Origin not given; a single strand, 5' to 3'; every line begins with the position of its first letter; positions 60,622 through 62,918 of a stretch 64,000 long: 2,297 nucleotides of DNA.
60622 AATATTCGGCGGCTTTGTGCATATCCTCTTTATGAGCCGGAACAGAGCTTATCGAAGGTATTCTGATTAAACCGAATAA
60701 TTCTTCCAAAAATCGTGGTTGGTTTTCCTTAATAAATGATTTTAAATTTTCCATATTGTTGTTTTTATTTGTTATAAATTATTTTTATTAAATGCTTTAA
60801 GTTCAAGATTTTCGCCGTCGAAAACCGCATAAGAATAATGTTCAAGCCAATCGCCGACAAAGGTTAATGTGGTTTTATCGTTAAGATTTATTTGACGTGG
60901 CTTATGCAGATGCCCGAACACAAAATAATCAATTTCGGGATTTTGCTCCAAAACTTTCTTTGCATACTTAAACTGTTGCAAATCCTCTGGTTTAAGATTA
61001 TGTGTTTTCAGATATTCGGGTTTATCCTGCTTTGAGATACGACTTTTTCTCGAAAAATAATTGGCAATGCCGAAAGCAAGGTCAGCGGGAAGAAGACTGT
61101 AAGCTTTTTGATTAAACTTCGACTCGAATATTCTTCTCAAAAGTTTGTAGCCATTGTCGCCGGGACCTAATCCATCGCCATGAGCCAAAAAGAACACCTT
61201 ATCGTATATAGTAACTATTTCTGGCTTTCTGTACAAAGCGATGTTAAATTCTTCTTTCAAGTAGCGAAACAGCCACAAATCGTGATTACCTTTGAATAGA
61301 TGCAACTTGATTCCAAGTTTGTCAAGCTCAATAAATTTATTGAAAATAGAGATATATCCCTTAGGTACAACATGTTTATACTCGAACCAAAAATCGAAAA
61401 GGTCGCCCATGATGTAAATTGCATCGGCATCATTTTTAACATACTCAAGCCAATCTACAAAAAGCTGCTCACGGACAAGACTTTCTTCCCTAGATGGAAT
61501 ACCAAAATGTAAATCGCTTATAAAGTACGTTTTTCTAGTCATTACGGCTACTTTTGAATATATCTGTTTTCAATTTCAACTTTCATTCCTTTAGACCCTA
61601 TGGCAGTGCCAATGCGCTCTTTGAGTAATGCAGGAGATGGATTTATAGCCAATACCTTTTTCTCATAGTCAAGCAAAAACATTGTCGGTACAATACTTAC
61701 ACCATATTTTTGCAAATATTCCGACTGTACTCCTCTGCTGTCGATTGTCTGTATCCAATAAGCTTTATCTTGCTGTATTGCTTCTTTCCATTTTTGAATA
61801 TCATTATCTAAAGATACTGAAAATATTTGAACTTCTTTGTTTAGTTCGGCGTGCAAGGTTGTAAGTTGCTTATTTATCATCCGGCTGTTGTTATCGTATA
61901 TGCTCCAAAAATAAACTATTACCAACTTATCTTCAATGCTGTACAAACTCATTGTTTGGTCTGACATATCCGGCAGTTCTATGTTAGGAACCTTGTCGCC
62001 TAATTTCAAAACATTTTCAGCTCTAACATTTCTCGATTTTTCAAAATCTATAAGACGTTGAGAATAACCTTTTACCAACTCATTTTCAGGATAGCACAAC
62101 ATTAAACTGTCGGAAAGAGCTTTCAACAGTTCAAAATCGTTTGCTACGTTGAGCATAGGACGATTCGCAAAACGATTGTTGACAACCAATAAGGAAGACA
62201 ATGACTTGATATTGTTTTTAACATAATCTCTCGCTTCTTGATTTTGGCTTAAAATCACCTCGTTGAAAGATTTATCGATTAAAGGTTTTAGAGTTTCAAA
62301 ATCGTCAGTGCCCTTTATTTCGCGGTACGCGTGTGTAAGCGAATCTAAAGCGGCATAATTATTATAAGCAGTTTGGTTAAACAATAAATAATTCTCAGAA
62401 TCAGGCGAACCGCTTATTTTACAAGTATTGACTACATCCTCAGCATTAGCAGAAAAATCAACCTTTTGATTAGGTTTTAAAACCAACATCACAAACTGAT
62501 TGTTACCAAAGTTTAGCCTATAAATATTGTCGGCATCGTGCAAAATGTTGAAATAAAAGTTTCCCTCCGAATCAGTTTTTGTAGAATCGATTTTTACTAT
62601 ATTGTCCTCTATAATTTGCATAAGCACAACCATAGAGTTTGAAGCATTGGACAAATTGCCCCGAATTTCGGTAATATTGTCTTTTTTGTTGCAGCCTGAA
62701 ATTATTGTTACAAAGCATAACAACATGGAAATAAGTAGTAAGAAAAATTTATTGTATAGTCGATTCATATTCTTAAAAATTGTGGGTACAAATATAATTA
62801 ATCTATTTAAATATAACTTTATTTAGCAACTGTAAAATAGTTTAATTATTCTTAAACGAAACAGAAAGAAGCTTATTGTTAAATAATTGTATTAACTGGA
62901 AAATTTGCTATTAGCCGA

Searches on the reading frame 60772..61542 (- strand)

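Call 70: search_protein_families(library=pfam, max_evalue=0.00001, proteins=[window:60772-61542:-])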
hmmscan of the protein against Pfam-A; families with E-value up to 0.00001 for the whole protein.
window:60772-61542:- (256 aa): 2 families
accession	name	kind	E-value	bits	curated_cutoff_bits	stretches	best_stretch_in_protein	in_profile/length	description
PF00149.33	Metallophos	-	5.1e-13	50.3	21.5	1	4-215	2-191/191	Calcineurin-like phosphoesterase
PF12850.12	Metallophos_2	-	1.3e-06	29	27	0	7-128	5-91/154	Calcineurin-like phosphoesterase superfamily domain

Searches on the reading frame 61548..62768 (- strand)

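Call 70: search_protein_families(library=pfam, max_evalue=0.00001, proteins=[window:61548-62768:-])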
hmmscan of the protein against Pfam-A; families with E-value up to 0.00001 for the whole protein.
window:61548-62768:- (406 aa): 4 families
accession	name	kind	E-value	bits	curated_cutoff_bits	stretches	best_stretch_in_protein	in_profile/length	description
PF13905.12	Thioredoxin_8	-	6.2e-15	55.7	27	1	281-371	2-93/94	Thioredoxin-like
PF00578.27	AhpC-TSA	-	6e-10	39.6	26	1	257-373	2-122/124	AhpC/TSA family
PF14289.11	DUF4369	-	1.7e-07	32.1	25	1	34-127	2-91/91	Domain of unknown function (DUF4369)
PF08534.16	Redoxin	-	4.2e-06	27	26.6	0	256-376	2-132/148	Redoxin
